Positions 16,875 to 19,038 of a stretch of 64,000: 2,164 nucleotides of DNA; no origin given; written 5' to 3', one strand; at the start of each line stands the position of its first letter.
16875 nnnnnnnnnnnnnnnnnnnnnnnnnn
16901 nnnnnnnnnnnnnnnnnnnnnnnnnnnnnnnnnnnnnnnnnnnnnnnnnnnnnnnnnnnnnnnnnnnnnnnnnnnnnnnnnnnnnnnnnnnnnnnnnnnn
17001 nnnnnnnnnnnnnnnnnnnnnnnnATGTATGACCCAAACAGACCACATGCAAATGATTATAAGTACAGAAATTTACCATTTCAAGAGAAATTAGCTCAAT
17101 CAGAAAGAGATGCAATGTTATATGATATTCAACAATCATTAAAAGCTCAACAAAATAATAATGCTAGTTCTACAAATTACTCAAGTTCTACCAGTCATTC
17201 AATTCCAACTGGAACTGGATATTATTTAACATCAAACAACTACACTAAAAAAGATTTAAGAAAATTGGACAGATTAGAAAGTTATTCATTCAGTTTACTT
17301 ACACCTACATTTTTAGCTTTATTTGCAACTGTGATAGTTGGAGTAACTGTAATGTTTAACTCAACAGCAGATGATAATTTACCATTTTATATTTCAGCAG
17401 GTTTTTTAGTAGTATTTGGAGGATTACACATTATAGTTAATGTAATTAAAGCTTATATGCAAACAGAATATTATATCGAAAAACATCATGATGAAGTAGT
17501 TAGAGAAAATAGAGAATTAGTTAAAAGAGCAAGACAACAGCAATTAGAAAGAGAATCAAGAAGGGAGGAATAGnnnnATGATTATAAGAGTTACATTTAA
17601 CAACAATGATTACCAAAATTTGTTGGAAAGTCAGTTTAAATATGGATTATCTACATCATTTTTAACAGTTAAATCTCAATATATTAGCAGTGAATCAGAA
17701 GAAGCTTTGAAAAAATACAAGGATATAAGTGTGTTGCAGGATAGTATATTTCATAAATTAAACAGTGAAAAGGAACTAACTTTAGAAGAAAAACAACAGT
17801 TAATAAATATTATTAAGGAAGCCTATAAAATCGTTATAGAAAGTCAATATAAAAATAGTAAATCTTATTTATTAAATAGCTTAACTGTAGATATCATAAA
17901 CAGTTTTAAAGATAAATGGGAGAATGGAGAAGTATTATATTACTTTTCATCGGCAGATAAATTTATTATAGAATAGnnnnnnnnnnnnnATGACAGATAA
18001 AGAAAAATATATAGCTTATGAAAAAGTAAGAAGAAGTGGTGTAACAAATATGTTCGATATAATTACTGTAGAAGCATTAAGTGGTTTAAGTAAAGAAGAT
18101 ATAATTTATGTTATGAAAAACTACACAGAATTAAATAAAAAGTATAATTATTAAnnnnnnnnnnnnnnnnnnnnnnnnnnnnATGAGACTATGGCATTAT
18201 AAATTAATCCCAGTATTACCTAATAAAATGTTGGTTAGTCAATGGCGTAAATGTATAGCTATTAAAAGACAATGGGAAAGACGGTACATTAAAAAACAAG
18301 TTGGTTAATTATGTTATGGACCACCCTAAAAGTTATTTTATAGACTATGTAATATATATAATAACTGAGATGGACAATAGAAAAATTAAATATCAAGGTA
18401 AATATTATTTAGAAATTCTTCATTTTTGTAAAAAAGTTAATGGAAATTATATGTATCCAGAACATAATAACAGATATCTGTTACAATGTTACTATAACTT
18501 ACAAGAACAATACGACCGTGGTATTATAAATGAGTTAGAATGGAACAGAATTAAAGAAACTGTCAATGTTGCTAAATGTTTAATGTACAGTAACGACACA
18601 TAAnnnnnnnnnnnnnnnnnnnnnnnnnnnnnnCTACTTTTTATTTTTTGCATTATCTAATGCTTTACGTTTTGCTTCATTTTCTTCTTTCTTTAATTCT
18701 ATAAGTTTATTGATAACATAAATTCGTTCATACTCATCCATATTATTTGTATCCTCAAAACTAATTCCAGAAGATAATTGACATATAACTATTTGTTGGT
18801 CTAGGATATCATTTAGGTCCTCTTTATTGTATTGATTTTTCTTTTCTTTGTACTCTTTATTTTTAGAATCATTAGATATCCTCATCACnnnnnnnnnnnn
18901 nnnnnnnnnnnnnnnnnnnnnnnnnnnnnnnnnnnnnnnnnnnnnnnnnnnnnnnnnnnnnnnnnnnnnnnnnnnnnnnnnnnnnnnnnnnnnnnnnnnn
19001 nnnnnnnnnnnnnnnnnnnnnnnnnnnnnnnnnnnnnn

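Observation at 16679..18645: Opposite-strand, self-contained gene island (own promoter and terminator) inserted between the terminase and tape-measure genes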

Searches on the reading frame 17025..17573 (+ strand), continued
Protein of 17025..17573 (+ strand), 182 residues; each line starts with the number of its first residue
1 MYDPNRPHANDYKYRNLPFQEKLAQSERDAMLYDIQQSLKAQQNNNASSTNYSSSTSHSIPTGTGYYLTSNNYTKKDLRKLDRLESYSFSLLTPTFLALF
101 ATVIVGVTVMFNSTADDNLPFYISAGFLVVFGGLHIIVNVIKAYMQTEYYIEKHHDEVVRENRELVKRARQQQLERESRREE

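Call 110: search_protein_families(library=phrogs, proteins=[P0005, P0006, P0007, P0008], max_evalue=0.001)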
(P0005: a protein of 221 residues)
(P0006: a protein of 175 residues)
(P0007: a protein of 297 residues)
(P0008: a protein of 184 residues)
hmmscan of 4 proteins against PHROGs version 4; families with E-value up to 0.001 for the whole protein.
P0005 (221 aa): 1 family
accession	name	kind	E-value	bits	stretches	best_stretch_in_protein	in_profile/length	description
phrog_1027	-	unknown function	0.0007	20.7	0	62-95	2-35/81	-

P0006 (175 aa): 0 families

P0007 (297 aa): 7 families
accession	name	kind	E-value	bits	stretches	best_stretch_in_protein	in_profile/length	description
phrog_13700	-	moron, auxiliary metabolic gene and host takeover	3.4e-15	57.1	1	204-290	41-127/284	FtsK/SpoIIIE-like protein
phrog_6152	-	unknown function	9.5e-10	39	1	210-291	260-342/355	-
phrog_22882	-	unknown function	4.2e-09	37.2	1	224-291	6-73/278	-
phrog_29917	-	unknown function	2.3e-08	34.9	1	249-284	2-37/39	-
phrog_6576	-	unknown function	2.8e-08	34.5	1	213-287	153-227/325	-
phrog_36563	-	unknown function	3.4e-08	34.5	1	177-290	145-245/254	-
phrog_4212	-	unknown function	0.00013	22.3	1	207-285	121-199/353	-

P0008 (184 aa): 0 families

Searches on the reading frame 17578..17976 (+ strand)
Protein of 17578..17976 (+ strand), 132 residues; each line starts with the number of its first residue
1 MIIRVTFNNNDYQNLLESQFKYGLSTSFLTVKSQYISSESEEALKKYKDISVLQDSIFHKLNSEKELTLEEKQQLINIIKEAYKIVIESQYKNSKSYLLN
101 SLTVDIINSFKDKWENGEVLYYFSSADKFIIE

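Call 6: search_protein_families(library=pfam, proteins=[window:17578-17976:+], max_evalue=0.1)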
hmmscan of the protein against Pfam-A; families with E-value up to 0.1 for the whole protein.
window:17578-17976:+ (132 aa): 1 family
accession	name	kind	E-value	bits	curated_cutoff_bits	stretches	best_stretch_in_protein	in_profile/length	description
PF07564.17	DUF1542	-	0.045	14.2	24.3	1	59-86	18-45/77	Domain of Unknown Function (DUF1542)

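Call 7: search_protein_families(library=phrogs, proteins=[window:17578-17976:+], max_evalue=0.01)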
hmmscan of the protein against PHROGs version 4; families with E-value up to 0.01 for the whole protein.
window:17578-17976:+ (132 aa): 1 family
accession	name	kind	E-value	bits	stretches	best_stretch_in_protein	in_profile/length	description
phrog_26533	-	unknown function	0.0051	17.8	0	87-122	76-110/127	-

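Call 8: search_protein_families(library=ncbifam, proteins=[window:17578-17976:+], max_evalue=0.1)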
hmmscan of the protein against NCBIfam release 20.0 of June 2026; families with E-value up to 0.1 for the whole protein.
window:17578-17976:+ (132 aa): 2 families
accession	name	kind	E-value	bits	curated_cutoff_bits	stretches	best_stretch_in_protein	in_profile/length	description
NF007009.0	PRK09472.1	equivalog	0.031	13.3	409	1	24-94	76-146/420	cell division protein FtsA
NF058619.1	Lipo_CAL66065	equivalog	0.06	12.9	115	1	21-95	41-113/180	GFO_1091 family lipoprotein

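Call 22: find_encoding_contigs(protein=window:17578-17976:+, flank=10000, max_places=10)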
Protein window:17578-17976:+ (132 aa): 10 contigs read that carry it; 4 places shown.
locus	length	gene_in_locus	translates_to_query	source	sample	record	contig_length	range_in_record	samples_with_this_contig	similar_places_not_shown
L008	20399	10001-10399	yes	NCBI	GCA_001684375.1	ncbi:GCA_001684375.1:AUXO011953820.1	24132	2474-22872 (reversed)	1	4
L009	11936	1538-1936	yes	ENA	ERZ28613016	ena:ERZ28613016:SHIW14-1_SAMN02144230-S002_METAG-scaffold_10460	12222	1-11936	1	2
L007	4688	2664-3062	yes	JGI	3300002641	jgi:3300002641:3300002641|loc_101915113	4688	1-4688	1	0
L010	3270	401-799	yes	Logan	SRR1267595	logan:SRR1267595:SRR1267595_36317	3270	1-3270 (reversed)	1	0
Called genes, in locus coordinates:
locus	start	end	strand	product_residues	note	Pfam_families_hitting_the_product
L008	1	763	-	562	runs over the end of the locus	PF01551:Peptidase_M23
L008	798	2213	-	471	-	-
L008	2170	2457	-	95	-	-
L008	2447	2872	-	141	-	-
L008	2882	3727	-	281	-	-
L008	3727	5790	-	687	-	PF00404:Dockerin_1 (weak), PF13202:EF-hand_5 (faint), PF00404:Dockerin_1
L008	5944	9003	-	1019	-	-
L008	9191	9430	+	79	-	-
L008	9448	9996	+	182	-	-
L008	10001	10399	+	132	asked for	-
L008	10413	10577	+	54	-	PF16468:DUF5049 (faint)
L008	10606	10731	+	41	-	PF03013:Pyr_excise (weak)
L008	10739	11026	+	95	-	-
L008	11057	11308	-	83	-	-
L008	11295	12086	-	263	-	PF12322:T4_baseplate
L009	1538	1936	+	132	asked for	-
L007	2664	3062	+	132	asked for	-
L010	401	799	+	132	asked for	-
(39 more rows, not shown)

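Call 72: find_homologous_proteins(query=window:17578-17976:+, max_evalue=0.01)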
Query window:17578-17976:+ (132 aa): 4 proteins with E <= 0.01 among 26 candidates.
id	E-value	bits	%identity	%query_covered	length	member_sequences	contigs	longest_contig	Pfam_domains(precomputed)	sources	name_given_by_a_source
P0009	3.4e-70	251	95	100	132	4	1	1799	-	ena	-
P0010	1.5e-52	194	73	100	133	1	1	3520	-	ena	-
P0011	4.7e-44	167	62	100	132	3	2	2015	-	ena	-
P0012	1.7e-41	159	62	100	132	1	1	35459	-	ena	-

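Call 73: find_encoding_contigs(protein=P0012, flank=8000, max_places=2)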
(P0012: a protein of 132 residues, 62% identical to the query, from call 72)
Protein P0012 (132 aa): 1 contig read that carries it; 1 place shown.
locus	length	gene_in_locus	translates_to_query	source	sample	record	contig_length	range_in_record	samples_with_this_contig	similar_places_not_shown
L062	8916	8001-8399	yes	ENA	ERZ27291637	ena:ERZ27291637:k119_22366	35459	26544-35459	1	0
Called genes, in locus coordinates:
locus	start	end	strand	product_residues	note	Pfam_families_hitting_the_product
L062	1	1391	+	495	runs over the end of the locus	PF03420:Peptidase_S77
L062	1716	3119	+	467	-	PF07068:Gp23, PF25209:Phage_capsid_4 (weak)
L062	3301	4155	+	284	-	-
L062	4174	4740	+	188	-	-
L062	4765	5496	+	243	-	PF00149:Metallophos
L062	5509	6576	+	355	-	-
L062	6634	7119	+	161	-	-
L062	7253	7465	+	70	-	-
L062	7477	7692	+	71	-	-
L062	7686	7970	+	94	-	-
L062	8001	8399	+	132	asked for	-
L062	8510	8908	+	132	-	-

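Call 83: predict_structure(alignment_id=A3)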
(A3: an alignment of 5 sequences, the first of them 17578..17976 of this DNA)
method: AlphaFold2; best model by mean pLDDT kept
length: 132 residues; sequences in the alignment: 5
mean_pLDDT: 43.1   pTM: 0.30
mean pLDDT of the five models: 43.1, 38.4, 37.0, 37.0, 36.8
residues with pLDDT >= 90: 0; 70-90: 0; 50-70: 40; < 50: 92
segments of 3 or more residues with pLDDT < 50: 2-4, 16-54, 81-102, 106-132
pLDDT, mean of each block of 10 residues (from residue 1): 51 48 34 26 32 52 61 56 38 39 49 46 32 26
secondary structure, 60 per line:
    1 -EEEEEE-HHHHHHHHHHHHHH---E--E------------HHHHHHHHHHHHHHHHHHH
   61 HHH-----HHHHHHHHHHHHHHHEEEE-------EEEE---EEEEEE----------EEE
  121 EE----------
elements in order: E2-7 H9-22 H42-63 H69-83 E84-87 E95-98 E102-107 E118-122

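Call 101: search_protein_families(library=padloc, proteins=[window:17578-17976:+], max_evalue=0.01)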
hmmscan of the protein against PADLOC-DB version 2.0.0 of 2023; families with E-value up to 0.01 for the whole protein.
window:17578-17976:+ (132 aa): 0 families

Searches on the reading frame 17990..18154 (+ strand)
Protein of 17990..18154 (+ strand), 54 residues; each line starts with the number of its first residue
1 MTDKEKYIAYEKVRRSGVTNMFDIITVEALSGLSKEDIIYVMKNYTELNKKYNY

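Call 6: search_protein_families(library=pfam, proteins=[window:17990-18154:+], max_evalue=0.1)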
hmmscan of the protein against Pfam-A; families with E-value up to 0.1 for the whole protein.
window:17990-18154:+ (54 aa): 1 family
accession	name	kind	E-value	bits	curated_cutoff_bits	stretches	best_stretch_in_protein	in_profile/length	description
PF16468.10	DUF5049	-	2.2e-05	24.7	28.7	1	11-30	10-29/57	Domain of unknown function (DUF5049)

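Call 7: search_protein_families(library=phrogs, proteins=[window:17990-18154:+], max_evalue=0.01)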
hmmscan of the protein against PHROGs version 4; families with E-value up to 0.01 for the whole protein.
window:17990-18154:+ (54 aa): 1 family
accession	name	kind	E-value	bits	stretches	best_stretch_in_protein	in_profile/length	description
phrog_8677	-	unknown function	2.6e-05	24.8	1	11-29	10-28/58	-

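Call 8: search_protein_families(library=ncbifam, proteins=[window:17990-18154:+], max_evalue=0.1)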
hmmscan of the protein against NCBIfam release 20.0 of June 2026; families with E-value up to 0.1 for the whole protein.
window:17990-18154:+ (54 aa): 0 families

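Call 101: search_protein_families(library=padloc, proteins=[window:17990-18154:+], max_evalue=0.01)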
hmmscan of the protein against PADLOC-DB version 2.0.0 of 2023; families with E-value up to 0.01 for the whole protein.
window:17990-18154:+ (54 aa): 0 families

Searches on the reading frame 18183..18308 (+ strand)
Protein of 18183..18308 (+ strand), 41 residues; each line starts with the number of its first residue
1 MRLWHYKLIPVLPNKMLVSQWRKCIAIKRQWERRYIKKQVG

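Call 6: search_protein_families(library=pfam, proteins=[window:18183-18308:+], max_evalue=0.1)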
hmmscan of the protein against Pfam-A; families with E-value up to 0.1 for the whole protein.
window:18183-18308:+ (41 aa): 1 family
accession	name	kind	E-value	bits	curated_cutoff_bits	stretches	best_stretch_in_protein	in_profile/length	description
PF03013.19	Pyr_excise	-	6.5e-06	26.9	23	1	1-32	1-35/81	Pyrimidine dimer DNA glycosylase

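Call 7: search_protein_families(library=phrogs, proteins=[window:18183-18308:+], max_evalue=0.01)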
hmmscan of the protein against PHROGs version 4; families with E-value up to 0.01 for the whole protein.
window:18183-18308:+ (41 aa): 0 families

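Call 8: search_protein_families(library=ncbifam, proteins=[window:18183-18308:+], max_evalue=0.1)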
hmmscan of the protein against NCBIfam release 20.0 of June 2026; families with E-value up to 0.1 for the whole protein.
window:18183-18308:+ (41 aa): 1 family
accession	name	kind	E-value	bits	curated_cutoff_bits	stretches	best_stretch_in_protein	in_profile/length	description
TIGR02328.1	TIGR02328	hypoth_equivalog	1.7e-05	25.3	121.15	1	1-33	1-34/120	TIGR02328 family protein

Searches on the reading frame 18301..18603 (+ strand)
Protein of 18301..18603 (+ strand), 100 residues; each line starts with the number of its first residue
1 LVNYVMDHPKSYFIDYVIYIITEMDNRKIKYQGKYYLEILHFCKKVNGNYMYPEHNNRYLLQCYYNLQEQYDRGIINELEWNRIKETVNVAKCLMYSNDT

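Call 6: search_protein_families(library=pfam, proteins=[window:18301-18603:+], max_evalue=0.1)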
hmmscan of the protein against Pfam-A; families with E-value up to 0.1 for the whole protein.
window:18301-18603:+ (100 aa): 1 family
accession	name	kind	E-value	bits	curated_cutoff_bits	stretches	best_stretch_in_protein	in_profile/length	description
PF24837.1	AMIN-like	-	0.096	13.2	27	0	8-54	26-75/129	AMIN-like domain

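Call 7: search_protein_families(library=phrogs, proteins=[window:18301-18603:+], max_evalue=0.01)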
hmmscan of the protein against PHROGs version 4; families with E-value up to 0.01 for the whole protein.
window:18301-18603:+ (100 aa): 1 family
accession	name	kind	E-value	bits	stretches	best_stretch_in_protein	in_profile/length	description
phrog_36216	-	unknown function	0.0077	17.6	1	15-93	28-108/113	-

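Call 8: search_protein_families(library=ncbifam, proteins=[window:18301-18603:+], max_evalue=0.1)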
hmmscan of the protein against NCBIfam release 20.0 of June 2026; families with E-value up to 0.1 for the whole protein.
window:18301-18603:+ (100 aa): 2 families
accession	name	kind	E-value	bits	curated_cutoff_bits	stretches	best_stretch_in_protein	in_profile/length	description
TIGR02328.1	TIGR02328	hypoth_equivalog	3.3e-05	24.4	121.15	1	2-70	39-116/120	TIGR02328 family protein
NF005266.0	PRK06770.1-2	equivalog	0.069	12.6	396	1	31-93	126-185/201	hypothetical protein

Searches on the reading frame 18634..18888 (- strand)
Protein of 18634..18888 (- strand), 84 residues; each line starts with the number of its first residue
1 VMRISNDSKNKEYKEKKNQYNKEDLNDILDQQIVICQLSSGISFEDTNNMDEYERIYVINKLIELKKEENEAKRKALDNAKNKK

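Call 6: search_protein_families(library=pfam, proteins=[window:18634-18888:-], max_evalue=0.1)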
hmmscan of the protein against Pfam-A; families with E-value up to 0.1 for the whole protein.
window:18634-18888:- (84 aa): 1 family
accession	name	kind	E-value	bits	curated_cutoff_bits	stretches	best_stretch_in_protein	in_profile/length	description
PF11199.13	DUF2891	-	0.073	12.5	25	1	14-79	60-125/325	Protein of unknown function (DUF2891)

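Call 7: search_protein_families(library=phrogs, proteins=[window:18634-18888:-], max_evalue=0.01)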
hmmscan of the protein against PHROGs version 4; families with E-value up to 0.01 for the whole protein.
window:18634-18888:- (84 aa): 0 families

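Call 8: search_protein_families(library=ncbifam, proteins=[window:18634-18888:-], max_evalue=0.1)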
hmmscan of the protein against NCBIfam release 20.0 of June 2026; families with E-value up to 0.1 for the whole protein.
window:18634-18888:- (84 aa): 0 families
